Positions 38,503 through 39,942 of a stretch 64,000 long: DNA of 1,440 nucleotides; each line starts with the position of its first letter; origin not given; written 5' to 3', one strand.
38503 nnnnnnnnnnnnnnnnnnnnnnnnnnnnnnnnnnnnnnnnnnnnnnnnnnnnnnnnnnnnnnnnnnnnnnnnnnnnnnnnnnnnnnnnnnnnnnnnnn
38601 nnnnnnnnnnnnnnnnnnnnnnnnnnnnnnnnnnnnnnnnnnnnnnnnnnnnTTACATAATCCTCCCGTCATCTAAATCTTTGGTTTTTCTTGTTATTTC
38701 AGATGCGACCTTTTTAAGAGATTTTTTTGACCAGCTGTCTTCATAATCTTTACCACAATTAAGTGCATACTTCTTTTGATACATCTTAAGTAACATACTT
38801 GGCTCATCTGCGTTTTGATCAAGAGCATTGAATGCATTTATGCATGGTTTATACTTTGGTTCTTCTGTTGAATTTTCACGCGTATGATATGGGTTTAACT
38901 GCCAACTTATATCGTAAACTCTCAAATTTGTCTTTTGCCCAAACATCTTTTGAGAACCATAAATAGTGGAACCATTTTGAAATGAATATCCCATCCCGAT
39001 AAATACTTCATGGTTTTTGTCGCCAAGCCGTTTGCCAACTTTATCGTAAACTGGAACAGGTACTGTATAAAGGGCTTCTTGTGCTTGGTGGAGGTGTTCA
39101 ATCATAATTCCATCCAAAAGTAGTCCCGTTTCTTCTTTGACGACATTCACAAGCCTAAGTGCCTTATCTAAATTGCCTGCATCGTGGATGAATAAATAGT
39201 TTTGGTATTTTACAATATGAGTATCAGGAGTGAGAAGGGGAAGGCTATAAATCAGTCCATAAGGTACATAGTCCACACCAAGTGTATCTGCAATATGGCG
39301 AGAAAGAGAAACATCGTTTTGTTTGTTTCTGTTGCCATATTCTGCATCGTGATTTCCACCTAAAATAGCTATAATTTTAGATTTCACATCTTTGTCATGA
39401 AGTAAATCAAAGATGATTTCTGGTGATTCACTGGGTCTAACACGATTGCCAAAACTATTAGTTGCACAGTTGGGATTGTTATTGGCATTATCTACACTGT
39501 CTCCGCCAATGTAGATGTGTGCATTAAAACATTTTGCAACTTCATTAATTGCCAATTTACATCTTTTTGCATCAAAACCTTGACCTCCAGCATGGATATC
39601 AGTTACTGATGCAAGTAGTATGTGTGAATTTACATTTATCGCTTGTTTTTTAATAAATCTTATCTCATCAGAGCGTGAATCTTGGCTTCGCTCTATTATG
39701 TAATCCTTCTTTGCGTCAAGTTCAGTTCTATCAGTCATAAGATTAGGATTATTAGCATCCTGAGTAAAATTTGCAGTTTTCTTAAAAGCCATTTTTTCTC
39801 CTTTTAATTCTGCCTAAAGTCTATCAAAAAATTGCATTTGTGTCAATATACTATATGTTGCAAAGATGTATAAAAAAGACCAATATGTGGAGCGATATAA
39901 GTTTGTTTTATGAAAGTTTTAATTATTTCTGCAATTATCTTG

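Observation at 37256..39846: Orphan three-gene operon: metallophosphoesterase + degenerate MPE-like paralog + zinc-ribbon peptide, between trpS and a tRNA cluster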

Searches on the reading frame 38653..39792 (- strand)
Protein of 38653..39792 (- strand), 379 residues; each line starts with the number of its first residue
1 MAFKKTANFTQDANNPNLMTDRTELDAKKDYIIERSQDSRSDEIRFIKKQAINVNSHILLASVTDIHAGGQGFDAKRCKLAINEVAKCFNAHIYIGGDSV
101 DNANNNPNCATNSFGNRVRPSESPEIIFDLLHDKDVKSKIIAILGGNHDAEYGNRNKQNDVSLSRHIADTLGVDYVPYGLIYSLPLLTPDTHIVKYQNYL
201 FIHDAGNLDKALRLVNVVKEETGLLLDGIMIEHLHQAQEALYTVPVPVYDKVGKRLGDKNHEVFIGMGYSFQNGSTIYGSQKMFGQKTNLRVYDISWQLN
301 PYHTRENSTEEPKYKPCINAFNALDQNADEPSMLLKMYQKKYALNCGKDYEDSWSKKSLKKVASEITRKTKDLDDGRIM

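Call 4: search_protein_families(library=pfam, proteins=[window:38653-39792:-], max_evalue=1)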
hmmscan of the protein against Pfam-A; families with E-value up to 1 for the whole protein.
window:38653-39792:- (379 aa): 0 families

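Call 5: search_protein_families(library=phrogs, proteins=[window:38653-39792:-], max_evalue=1)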
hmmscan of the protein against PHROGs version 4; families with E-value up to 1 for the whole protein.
window:38653-39792:- (379 aa): 3 families
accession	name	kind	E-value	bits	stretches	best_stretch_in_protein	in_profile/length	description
phrog_7339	-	DNA, RNA and nucleotide metabolism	2.9e-11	44.2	1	39-181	12-149/263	DNA repair exonuclease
phrog_100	-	DNA, RNA and nucleotide metabolism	0.0055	16.1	1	45-166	16-132/989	SbcD-like subunit of palindrome specific endonuclease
phrog_284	-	DNA, RNA and nucleotide metabolism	0.033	14.1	1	90-171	179-265/398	exonuclease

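Call 6: search_protein_families(library=padloc, proteins=[window:38653-39792:-], max_evalue=1)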
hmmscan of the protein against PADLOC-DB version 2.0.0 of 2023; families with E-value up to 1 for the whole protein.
window:38653-39792:- (379 aa): 0 families

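Call 7: search_protein_families(library=ncbifam, proteins=[window:38653-39792:-], max_evalue=1)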
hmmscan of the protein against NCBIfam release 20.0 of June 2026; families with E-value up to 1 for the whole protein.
window:38653-39792:- (379 aa): 1 family
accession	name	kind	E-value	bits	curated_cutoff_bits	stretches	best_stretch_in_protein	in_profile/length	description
TIGR04048.1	nitrile_sll0784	equivalog_domain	0.11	11.5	502.6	1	232-292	64-121/301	Nit6803 family nitrilase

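Call 8: search_solved_structures(query=window:38653-39792:-, max_evalue=1, show_alignments=2)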
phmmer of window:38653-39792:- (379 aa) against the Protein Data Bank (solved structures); distinct sequences matched with E-value up to 1: 0.

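Call 10: search_dna_similar(query=window:38653-39792:-, collection=phages, mode=protein, max_evalue=0.001)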
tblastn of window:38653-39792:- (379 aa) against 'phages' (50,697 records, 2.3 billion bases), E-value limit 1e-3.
No match.

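Call 12: find_homologous_proteins(query=window:38653-39792:-)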
Query window:38653-39792:- (379 aa): 11 proteins with E <= 0.001 among 1730 candidates.
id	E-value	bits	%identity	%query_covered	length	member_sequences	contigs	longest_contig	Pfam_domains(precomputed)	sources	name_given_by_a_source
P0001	1.0e-224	764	86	100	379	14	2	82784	-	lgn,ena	-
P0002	1.3e-211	720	80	100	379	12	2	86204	-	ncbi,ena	-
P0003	1.5e-206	704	78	100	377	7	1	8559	-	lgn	-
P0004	2.2e-196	670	76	100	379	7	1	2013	-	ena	-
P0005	2.5e-155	535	61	98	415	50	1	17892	-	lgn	-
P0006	2.4e-152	525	63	94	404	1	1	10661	-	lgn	-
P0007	7.9e-150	517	60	97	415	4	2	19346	-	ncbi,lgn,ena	-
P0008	4.1e-149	515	59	99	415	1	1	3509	-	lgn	-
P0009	3.1e-133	462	54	98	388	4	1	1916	-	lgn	-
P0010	1.9e-129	450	53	99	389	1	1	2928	-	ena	-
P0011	7.7e-119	415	88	54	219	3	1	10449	-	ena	-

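Call 30: predict_structure(alignment_id=A3)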
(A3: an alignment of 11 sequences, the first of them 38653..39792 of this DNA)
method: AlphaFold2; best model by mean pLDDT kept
length: 379 residues; sequences in the alignment: 11
mean_pLDDT: 66.2   pTM: 0.69
mean pLDDT of the five models: 66.2, 65.8, 64.2, 58.7, 57.8
residues with pLDDT >= 90: 24; 70-90: 192; 50-70: 60; < 50: 103
segments of 3 or more residues with pLDDT < 50: 1-44, 102-122, 147-161, 272-285, 346-348, 375-379
pLDDT, mean of each block of 10 residues (from residue 1): 24 27 25 27 64 85 66 73 89 72 41 36 66 87 61 43 68 78 88 88 75 82 86 65 79 77 74 41 56 89 75 84 85 89 59 70 71 49
secondary structure, 60 per line:
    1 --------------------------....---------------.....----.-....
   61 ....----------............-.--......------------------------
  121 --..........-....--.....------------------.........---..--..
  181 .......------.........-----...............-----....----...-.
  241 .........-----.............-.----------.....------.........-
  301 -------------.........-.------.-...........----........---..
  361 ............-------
elements in order: H27-30 E46-50 E57-64 H75-86 E91-96 H123-132 H134-137 E140-144 H163-171 E179-187 E194-202 H208-222 E228-231 E240-249 E255-267 H280-284 E291-299 E314-322 H333-342 H348-355 H359-372

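Call 38: find_homologous_proteins(query=A1, max_evalue=0.01)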
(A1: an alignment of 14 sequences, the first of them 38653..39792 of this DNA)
Query A1 (14 sequences) (379 aa, profile of the alignment): 27 proteins with E <= 0.01 among 4081 candidates.
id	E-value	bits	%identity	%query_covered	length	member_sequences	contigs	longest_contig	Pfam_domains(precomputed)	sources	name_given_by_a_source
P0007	4.7e-210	716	60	97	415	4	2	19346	-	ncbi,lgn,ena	-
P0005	5.9e-208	709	61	98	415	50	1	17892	-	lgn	-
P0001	9.3e-206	701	86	100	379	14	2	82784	-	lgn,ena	-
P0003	1.3e-204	698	78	100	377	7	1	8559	-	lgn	-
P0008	1.3e-204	698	59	99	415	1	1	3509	-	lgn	-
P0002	1.8e-203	694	80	100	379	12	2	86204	-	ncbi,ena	-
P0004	7.8e-202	689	76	100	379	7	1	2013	-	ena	-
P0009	9.1e-197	672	54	98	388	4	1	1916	-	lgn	-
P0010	5.7e-194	663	53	99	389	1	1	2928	-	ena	-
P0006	2.3e-193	661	63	94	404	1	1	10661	-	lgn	-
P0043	1.2e-162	559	34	94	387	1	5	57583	-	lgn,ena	-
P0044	8.4e-162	557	35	94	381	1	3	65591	-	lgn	-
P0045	2.0e-145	503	35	94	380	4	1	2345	-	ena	-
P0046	3.8e-142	492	33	95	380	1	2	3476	-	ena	-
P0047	4.2e-142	492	33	95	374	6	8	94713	-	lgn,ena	-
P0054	8.2e-114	399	36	91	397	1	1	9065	-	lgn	-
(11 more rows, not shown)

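Call 40: find_encoding_contigs(protein=P0047, flank=10000, max_places=4)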
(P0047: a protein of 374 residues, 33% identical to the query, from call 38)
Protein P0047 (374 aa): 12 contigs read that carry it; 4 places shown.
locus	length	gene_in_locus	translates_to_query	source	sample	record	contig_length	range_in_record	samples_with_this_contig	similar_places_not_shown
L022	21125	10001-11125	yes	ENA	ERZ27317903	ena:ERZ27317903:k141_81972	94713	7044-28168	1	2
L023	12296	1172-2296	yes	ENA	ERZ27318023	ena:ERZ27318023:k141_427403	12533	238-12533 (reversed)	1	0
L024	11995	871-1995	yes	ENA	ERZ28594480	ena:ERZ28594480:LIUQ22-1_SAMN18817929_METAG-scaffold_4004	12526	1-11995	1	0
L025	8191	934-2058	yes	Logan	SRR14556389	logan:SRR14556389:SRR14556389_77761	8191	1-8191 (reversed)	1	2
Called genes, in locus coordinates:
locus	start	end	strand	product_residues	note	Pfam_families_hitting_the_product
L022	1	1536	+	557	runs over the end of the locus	-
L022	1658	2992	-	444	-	PF01171:ATP_bind_3, PF11734:TilS_C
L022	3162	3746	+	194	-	-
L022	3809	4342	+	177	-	PF00719:Pyrophosphatase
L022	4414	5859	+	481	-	-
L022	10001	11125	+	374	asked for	-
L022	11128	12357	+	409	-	-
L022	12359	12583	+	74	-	PF13248:Zn_ribbon_3 (weak), PF24460:DUF7575 (weak), PF13240:Zn_Ribbon_1 (weak)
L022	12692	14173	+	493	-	PF04851:ResIII, PF00270:DEAD, PF00271:Helicase_C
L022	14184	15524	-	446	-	PF05958:tRNA_U5-meth_tr, PF02475:TRM5-TYW2_MTfase (weak)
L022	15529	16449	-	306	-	PF00135:COesterase (faint), PF20434:BD-FAE, PF07859:Abhydrolase_3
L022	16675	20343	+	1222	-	PF04563:RNA_pol_Rpb2_1, PF04561:RNA_pol_Rpb2_2, PF04565:RNA_pol_Rpb2_3, PF10385:RNA_pol_Rpb2_45, PF00562:RNA_pol_Rpb2_6, PF04560:RNA_pol_Rpb2_7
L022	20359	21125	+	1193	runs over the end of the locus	PF04997:RNA_pol_Rpb1_1, PF00623:RNA_pol_Rpb1_2, PF04983:RNA_pol_Rpb1_3, PF05000:RNA_pol_Rpb1_4 (weak), PF04998:RNA_pol_Rpb1_5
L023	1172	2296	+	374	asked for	-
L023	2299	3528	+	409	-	-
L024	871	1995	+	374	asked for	-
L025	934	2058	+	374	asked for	-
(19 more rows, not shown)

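Call 42: find_encoding_contigs(protein=P0054, flank=10000, max_places=2)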
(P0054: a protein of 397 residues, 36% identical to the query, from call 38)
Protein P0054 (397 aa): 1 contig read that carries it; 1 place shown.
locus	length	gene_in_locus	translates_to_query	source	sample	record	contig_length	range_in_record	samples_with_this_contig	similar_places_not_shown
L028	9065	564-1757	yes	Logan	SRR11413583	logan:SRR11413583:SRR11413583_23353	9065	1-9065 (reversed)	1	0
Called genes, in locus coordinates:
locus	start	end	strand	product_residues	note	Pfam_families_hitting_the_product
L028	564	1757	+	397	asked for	-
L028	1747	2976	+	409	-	-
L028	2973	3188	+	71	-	PF13240:Zn_Ribbon_1 (weak)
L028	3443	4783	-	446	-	PF05958:tRNA_U5-meth_tr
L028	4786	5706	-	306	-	PF20434:BD-FAE, PF07859:Abhydrolase_3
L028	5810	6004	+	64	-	-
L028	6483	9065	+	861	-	?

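Call 53: search_solved_structures(query=A1, max_evalue=10, show_alignments=3)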
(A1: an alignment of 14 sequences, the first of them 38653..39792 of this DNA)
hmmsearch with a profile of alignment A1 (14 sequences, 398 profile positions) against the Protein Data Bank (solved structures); distinct sequences matched with E-value up to 10: 1.
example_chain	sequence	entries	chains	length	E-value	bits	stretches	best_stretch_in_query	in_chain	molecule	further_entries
2imd_A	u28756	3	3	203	1.6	10.7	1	169-220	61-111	2-hydroxychromene-2-carboxylate isomerase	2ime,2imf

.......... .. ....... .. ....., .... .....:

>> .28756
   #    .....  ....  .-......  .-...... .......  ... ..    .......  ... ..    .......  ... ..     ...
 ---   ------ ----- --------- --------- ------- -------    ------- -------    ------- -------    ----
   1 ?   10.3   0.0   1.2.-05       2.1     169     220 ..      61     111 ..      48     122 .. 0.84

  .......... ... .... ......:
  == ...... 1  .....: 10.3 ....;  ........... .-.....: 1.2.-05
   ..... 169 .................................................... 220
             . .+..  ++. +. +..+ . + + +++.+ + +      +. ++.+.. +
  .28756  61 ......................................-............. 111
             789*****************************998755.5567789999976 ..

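Call 68: fold_search(model_id=the predicted structure, library=viral)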
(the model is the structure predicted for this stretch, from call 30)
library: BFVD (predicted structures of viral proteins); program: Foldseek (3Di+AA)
matches with E <= 10: 637; with E <= 0.001: 28
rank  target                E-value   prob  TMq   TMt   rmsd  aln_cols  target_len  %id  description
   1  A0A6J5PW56            1.1e-14  1.00  0.44  0.53   7.6       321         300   18  Calcineurin-like phosphoesterase domain, ApaH type [uncultured Caudovirales phage]
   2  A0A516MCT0            3.4e-13  1.00  0.43  0.40  12.9       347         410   17  (no name in the UniProt tables at hand)
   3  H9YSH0                6.3e-12  1.00  0.44  0.56   7.3       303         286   14  (no name in the UniProt tables at hand)
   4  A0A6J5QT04            1.7e-10  1.00  0.35  0.53   7.6       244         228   16  Calcineurin-like phosphoesterase domain, ApaH type (Fragment) [uncultured Caudovirales phage]
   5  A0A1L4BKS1            3.7e-10  1.00  0.41  0.55  11.1       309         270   17  (no name in the UniProt tables at hand)
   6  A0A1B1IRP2            1.7e-09  1.00  0.41  0.56   9.0       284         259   14  (no name in the UniProt tables at hand)
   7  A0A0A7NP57            2.4e-07  1.00  0.34  0.28   8.6       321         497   13  Calcineurin-like phosphoesterase domain-containing protein [Lactobacillus phage LfeInf]
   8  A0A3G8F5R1            6.8e-07  1.00  0.32  0.46  11.8       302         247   12  (no name in the UniProt tables at hand)
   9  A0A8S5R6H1            8.1e-07  1.00  0.34  0.29  16.3       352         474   10  DNA polymerase II small subunit [Ackermannviridae sp. ctaCq7]
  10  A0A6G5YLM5            9.8e-07  1.00  0.34  0.31  14.4       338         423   15  (no name in the UniProt tables at hand)
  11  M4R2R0                1.9e-06  1.00  0.39  0.36   8.5       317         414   11  (no name in the UniProt tables at hand)
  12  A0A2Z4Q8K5            4.7e-06  1.00  0.34  0.33   8.7       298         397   13  (no name in the UniProt tables at hand)
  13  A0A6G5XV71            5.0e-06  1.00  0.36  0.28  20.8       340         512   13  (no name in the UniProt tables at hand)
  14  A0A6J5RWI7            5.7e-06  1.00  0.35  0.33  11.3       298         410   13  Calcineurin-like phosphoesterase domain-containing protein [uncultured Caudovirales phage]
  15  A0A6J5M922            7.7e-06  1.00  0.38  0.46  14.1       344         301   13  Calcineurin-like phosphoesterase domain, lpxH type [uncultured Caudovirales phage]
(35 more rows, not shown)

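Call 69: find_related_loci(query=A4, collection=viral_contigs, flank=8000)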
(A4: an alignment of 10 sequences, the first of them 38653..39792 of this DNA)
Query A4 (379 aa) in viral_contigs; peptide patterns used: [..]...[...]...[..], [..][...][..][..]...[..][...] (x = any residue, [..] = any of these).
72 stretches matched a pattern; 3 encode a relative of the query (tblastn E <= 1e-3); 3 distinct loci.
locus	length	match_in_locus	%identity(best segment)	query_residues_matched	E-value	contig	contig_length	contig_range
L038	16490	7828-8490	25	15-218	5e-7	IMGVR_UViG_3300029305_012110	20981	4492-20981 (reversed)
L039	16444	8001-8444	27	53-206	3e-5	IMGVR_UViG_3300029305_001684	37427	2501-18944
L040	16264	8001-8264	29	58-149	4e-5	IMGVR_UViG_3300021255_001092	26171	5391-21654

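Call 73: search_protein_families(library=phrogs, proteins=[L038:5578-5994:+, L038:5991-6503:+, L038:6504-6965:+, L038:6965-7729:+, L038:7742-7963:+, L038:7960-8736:+, L038:8755-9201:+, L038:9208-10119:+, L038:10157-11053:+, L038:12373-13203:+], max_evalue=0.00001)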
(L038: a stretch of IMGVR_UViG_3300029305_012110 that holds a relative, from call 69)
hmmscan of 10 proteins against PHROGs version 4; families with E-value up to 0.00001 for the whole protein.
L038:5578-5994:+ (138 aa): 0 families

L038:5991-6503:+ (170 aa): 2 families
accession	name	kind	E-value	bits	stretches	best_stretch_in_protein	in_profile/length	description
phrog_21613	-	unknown function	4.2e-36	125.2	1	1-119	1-120/166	-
phrog_13782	-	unknown function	1.9e-06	28.6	1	116-160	290-335/338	-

L038:6504-6965:+ (153 aa): 2 families
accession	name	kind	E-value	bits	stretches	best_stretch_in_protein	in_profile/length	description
phrog_924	-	unknown function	1.1e-07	32.8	1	71-146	91-150/267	-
phrog_7704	-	unknown function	5.6e-06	27.4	1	65-146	102-169/173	-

L038:6965-7729:+ (254 aa): 2 families
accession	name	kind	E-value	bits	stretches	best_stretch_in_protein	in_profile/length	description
phrog_1227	-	DNA, RNA and nucleotide metabolism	2.1e-76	257.7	1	3-251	4-266/268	exonuclease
phrog_412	-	DNA, RNA and nucleotide metabolism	2.4e-08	34.7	1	80-218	239-382/440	exonuclease VIII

L038:7742-7963:+ (73 aa): 1 family
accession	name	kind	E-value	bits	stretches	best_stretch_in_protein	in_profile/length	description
phrog_4973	-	unknown function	1e-20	75.2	1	2-71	66-132/149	-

L038:7960-8736:+ (258 aa): 1 family
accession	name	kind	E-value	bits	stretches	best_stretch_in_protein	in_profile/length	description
phrog_7339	-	DNA, RNA and nucleotide metabolism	2.5e-44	152.6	1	10-250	25-252/263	DNA repair exonuclease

L038:8755-9201:+ (148 aa): 4 families
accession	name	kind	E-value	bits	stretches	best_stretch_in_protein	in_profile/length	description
phrog_44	-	DNA, RNA and nucleotide metabolism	5.2e-43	148.7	1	1-148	87-228/271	single strand DNA binding protein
phrog_25370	-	unknown function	3.5e-09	37.2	1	1-37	2-38/48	-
phrog_27667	-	DNA, RNA and nucleotide metabolism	1.1e-06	29.8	1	66-125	2-56/61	single strand DNA binding protein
phrog_26861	-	unknown function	4.2e-06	27.1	1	4-91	137-228/242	-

L038:9208-10119:+ (303 aa): 3 families
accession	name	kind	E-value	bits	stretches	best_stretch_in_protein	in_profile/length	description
phrog_116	-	other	2.7e-31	109.7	2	4-240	271-496/779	DNA methyltransferase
phrog_17284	-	unknown function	1.7e-25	90.7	2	192-263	165-242/245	-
phrog_363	-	other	9.1e-12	45.7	0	4-95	116-212/327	DNA methyltransferase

L038:10157-11053:+ (298 aa): 1 family
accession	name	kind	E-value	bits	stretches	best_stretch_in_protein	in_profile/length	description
phrog_9298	-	other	1.3e-107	360.6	1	1-297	1-295/305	radical SAM domain protein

L038:12373-13203:+ (276 aa): 6 families
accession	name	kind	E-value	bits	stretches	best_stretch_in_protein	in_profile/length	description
phrog_11769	-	unknown function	6.2e-51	174.6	1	1-161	4-171/431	-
phrog_4880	-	DNA, RNA and nucleotide metabolism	2.5e-44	152.9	1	1-160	1-165/304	replisome organizer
phrog_1163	-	unknown function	1.7e-41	143.8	1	1-168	1-166/273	-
phrog_10469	-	DNA, RNA and nucleotide metabolism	1.5e-29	104.3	1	1-235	4-193/305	DnaD-like helicase loader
phrog_186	-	DNA, RNA and nucleotide metabolism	1.5e-20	75.1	1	1-154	17-163/308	DnaD-like helicase loader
phrog_5968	-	DNA, RNA and nucleotide metabolism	9.3e-19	68.8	1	6-167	12-167/273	replisome organizer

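Call 82: search_protein_families(library=pfam, proteins=[L038:7960-8736:+, L039:7953-8735:+, L040:7950-8741:+], max_evalue=0.1)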
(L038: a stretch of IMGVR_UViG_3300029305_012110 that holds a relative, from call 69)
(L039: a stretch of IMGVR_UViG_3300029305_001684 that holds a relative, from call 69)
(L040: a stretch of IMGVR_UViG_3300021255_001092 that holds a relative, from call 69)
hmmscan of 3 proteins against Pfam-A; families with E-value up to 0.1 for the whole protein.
L038:7960-8736:+ (258 aa): 2 families
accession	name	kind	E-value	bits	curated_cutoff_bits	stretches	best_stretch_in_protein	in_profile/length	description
PF00149.33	Metallophos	-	6e-07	30.5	21.5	1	19-192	5-190/191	Calcineurin-like phosphoesterase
PF12850.12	Metallophos_2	-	0.011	16.2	27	1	93-199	50-125/154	Calcineurin-like phosphoesterase superfamily domain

L039:7953-8735:+ (261 aa): 1 family
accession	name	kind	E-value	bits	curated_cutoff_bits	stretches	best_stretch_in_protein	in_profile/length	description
PF00149.33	Metallophos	-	2.4e-06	28.6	21.5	1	27-195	5-190/191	Calcineurin-like phosphoesterase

L040:7950-8741:+ (264 aa): 3 families
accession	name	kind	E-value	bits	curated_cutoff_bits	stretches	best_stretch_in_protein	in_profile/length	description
PF00149.33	Metallophos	-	1.3e-10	42.5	21.5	1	24-198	7-191/191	Calcineurin-like phosphoesterase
PF12850.12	Metallophos_2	-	0.046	14.2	27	0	159-203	84-124/154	Calcineurin-like phosphoesterase superfamily domain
PF04595.18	Pox_I6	-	0.092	12.1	27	0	23-94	157-229/320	Poxvirus I6-like family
